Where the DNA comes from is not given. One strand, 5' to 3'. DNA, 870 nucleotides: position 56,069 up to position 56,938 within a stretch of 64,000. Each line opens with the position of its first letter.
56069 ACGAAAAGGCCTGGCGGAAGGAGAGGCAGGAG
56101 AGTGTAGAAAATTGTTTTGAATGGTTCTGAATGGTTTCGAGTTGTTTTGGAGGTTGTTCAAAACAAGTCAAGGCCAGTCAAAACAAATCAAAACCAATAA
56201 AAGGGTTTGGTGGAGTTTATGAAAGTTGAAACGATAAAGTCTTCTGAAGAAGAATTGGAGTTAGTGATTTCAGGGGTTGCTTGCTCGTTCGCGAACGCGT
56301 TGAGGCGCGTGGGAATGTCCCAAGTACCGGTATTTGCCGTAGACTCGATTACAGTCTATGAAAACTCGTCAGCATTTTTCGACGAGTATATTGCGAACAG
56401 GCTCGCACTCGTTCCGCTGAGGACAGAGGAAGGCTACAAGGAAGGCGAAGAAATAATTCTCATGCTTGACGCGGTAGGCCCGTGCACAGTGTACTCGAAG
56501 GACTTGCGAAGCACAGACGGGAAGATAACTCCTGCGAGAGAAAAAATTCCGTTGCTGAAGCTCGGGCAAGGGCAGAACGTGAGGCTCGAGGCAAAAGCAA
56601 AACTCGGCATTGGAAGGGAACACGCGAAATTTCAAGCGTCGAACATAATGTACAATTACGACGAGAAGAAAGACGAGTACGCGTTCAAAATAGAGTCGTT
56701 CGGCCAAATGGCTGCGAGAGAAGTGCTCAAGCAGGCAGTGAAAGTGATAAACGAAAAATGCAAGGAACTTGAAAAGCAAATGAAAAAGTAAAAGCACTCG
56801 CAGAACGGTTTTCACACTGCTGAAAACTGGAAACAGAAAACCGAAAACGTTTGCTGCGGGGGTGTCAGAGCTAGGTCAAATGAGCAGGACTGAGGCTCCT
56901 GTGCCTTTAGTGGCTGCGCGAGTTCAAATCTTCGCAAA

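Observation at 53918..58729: Every tRNA gene in the window is interrupted at the same T-loop site with a conserved UGA[AG]-NN|U context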

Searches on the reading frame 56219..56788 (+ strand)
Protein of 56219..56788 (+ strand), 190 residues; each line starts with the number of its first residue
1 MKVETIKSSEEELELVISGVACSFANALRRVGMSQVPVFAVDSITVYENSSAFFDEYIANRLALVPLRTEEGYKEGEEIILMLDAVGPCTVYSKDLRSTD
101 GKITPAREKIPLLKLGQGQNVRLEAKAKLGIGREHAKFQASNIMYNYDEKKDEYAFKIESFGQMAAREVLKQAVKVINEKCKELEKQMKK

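Call 17: find_encoding_contigs(protein=window:56219-56788:+, flank=10000, max_places=10)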
Protein window:56219-56788:+ (190 aa): 1 contig read that carries it; 1 place shown.
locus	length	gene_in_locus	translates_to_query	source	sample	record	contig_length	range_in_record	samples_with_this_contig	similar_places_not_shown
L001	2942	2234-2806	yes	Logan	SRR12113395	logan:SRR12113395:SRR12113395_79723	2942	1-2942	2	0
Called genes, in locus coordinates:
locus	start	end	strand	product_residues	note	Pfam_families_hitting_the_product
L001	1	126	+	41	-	?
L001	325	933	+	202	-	PF00416:Ribosomal_S13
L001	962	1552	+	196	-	PF01479:S4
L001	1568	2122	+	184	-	PF00411:Ribosomal_S11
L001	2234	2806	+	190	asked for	PF01193:RNA_pol_L, PF01000:RNA_pol_A_bac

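Call 21: find_homologous_proteins(query=window:56219-56788:+)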
Query window:56219-56788:+ (190 aa): 189 proteins with E <= 0.001 among 381 candidates; the best 120 are listed.
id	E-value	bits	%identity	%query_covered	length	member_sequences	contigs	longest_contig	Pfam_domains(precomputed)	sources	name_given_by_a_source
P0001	2.5e-116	403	100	100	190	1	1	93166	PF01000.32,PF01193.30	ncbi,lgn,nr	ncbi:DNA-directed RNA polymerase subunit D [Candidatus Micrarchaeota archaeon]|nr:DNA-directed RNA p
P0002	7.9e-104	363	89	100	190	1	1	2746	PF01000.32,PF01193.30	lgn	-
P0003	3.0e-77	276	67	99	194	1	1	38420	PF01000.32,PF01193.30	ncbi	-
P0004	3.7e-61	224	57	99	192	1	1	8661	PF01000.32,PF01193.30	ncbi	ncbi:MAG: DNA-directed RNA polymerase subunit D [Candidatus Micrarchaeota archaeon]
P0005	6.6e-61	223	54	99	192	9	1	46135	PF01000.32,PF01193.30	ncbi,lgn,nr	ncbi:MAG: DNA-directed RNA polymerase subunit D [Candidatus Micrarchaeota archaeon]|nr:DNA-directed 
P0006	4.1e-60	221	55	100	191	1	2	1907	PF01000.32,PF01193.30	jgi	jgi:DNA-directed RNA polymerase subunit D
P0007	1.1e-59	219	52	99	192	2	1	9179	PF01000.32,PF01193.30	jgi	-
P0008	2.3e-59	218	54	99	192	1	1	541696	PF01000.32,PF01193.30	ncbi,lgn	ncbi:MAG: DNA-directed RNA polymerase subunit D [Candidatus Micrarchaeia archaeon]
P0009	5.8e-58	214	52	99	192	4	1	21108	PF01000.32,PF01193.30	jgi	-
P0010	1.1e-57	213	53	100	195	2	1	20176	PF01000.32,PF01193.30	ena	-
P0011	8.6e-57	210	53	99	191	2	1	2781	PF01000.32,PF01193.30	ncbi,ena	-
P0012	1.8e-56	209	51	100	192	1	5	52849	PF01000.32,PF01193.30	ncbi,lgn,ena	-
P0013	2.0e-56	209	54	99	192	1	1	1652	PF01000.32,PF01193.30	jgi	jgi:DNA-directed RNA polymerase subunit D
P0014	7.1e-56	207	51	99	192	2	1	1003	PF01000.32,PF01193.30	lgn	-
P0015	7.3e-56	207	53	97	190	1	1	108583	PF01000.32,PF01193.30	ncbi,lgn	ncbi:MAG: DNA-directed RNA polymerase subunit D [Candidatus Micrarchaeia archaeon]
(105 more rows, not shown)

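Call 24: find_related_loci(query=A1, collection=genome_contigs, flank=6000)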
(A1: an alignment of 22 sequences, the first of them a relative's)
Query A1 (190 aa) in genome_contigs; peptide patterns used: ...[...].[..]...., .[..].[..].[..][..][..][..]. (x = any residue, [..] = any of these).
408 stretches matched a pattern; 397 encode a relative of the query (tblastn E <= 1e-3); the best 80 are kept; 80 distinct loci.
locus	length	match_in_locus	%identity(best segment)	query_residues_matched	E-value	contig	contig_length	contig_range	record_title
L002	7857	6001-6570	57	1-189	5e-71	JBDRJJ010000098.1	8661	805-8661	MAG: Candidatus Micrarchaeota archaeon isolate MEGAHIT-group-1.643 k141_10991820, whole genome shotgun sequence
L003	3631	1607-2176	54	1-189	2e-70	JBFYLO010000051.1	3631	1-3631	MAG: Candidatus Micrarchaeota archaeon isolate PPR_0038 k121_2300103, whole genome shotgun sequence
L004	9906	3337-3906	53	1-189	2e-67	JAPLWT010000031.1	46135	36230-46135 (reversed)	MAG: Candidatus Micrarchaeota archaeon isolate LacPavin_0920_SED3_MAG_48_13 LacPavin_0920_SED3_scaffold_3033021, whole g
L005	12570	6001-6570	54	1-189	1e-66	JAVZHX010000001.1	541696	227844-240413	MAG: Candidatus Micrarchaeia archaeon isolate DRTY-6_201901_bins_19 DRTY-6_201901_bins_19_scaffold_1, whole genome shotg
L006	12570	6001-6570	54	1-189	9e-67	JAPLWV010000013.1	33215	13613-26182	MAG: Candidatus Micrarchaeota archaeon isolate LacPavin_0920_SED5_MAG_46_22 LacPavin_0920_SED5_scaffold_90113, whole gen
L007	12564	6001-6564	53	1-188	2e-66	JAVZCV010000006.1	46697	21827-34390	MAG: Candidatus Micrarchaeia archaeon isolate DRTY-6_201705_bins_86 DRTY-6_201705_bins_86_scaffold_6, whole genome shotg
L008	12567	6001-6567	52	1-189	7e-65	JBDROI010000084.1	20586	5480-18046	MAG: Candidatus Micrarchaeota archaeon isolate MEGAHIT-group-1.946 k141_1416508, whole genome shotgun sequence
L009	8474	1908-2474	49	1-189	1e-64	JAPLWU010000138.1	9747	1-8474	MAG: Candidatus Micrarchaeota archaeon isolate LacPavin_0920_SED3_MAG_54_8 LacPavin_0920_SED3_scaffold_3301504, whole ge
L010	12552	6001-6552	53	1-184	1e-63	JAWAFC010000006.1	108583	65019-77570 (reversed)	MAG: Candidatus Micrarchaeia archaeon isolate QQ_201907_bins_60 QQ_201907_bins_60_scaffold_6, whole genome shotgun seque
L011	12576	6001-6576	51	1-190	3e-63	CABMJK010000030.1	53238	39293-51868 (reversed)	uncultured archaeon isolate LFW-281_7 genome assembly, contig: LFW2817_36, whole genome shotgun sequence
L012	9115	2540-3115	49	1-190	5e-63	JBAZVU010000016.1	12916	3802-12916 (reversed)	MAG: Candidatus Micrarchaeia archaeon isolate SO_2017_GW1_260 NODE_18015_length_12916_cov_0.872859_OW334_2017, whole gen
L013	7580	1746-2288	52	1-181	2e-62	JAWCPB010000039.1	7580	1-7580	MAG: Candidatus Micrarchaeia archaeon isolate JZ-2_201808_bins_178 JZ-2_201808_bins_178_scaffold_39, whole genome shotgu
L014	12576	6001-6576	50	1-190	8e-62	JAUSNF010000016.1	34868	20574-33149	MAG: Candidatus Burarchaeum sp. isolate E19_metabat.bin.22 E19_k141_119865, whole genome shotgun sequence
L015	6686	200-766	49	1-189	2e-61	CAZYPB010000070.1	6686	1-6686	MAG TPA_asm: Candidatus Micrarchaeota archaeon isolate SRP141376_co3_467 genome assembly, contig: NODE_30232_length_6686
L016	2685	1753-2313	51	1-186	7e-62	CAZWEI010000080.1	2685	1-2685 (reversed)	MAG TPA_asm: Candidatus Micrarchaeota archaeon isolate binchicken_co33_516 genome assembly, contig: NODE_73466_length_26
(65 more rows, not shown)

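Call 43: find_encoding_contigs(protein=P0003, flank=10000, max_places=2)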
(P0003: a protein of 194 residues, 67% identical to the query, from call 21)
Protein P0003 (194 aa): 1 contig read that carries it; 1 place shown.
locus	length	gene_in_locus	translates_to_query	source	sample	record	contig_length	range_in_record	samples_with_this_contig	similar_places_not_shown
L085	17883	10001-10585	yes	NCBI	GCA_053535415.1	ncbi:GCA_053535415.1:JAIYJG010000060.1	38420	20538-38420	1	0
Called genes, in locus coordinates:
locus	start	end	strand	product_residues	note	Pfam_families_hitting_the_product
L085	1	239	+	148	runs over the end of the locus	PF01280:Ribosomal_L19e, PF25476:Ribosomal_L19e_C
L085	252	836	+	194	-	PF17144:Ribosomal_L5e, PF00861:Ribosomal_L18p (weak), PF17144:Ribosomal_L5e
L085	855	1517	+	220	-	PF00333:Ribosomal_S5, PF03719:Ribosomal_S5_C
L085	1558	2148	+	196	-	PF00327:Ribosomal_L30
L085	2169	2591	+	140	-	PF00828:Ribosomal_L27A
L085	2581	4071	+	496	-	PF00344:SecY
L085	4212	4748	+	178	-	PF13207:AAA_17, PF13238:AAA_18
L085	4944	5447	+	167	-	PF01956:EMC3_TMCO1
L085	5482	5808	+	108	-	PF01199:Ribosomal_L34e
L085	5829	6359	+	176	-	PF13189:Cytidylate_kin2, PF13238:AAA_18, PF02224:Cytidylate_kin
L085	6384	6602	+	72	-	-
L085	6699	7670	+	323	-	PF08068:DKCLD, PF01509:TruB_N, PF21238:Pus10_C (weak), PF16198:TruB_C_2, PF01472:PUA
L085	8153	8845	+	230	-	PF00416:Ribosomal_S13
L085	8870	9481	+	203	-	PF22421:SYY_C-terminal (faint), PF01479:S4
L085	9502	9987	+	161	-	PF00411:Ribosomal_S11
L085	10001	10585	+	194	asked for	PF01193:RNA_pol_L, PF01000:RNA_pol_A_bac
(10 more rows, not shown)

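Call 44: find_encoding_contigs(protein=P0002, flank=10000, max_places=2)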
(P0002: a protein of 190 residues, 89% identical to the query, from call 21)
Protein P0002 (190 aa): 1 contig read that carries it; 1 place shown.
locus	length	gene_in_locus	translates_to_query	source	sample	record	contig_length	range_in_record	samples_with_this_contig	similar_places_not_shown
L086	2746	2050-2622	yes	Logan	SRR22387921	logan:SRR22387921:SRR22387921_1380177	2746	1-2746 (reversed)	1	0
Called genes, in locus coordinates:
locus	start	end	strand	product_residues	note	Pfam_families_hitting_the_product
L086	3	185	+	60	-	?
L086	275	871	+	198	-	PF00416:Ribosomal_S13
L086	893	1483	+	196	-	PF01479:S4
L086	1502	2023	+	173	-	PF00411:Ribosomal_S11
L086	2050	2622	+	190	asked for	PF01193:RNA_pol_L, PF01000:RNA_pol_A_bac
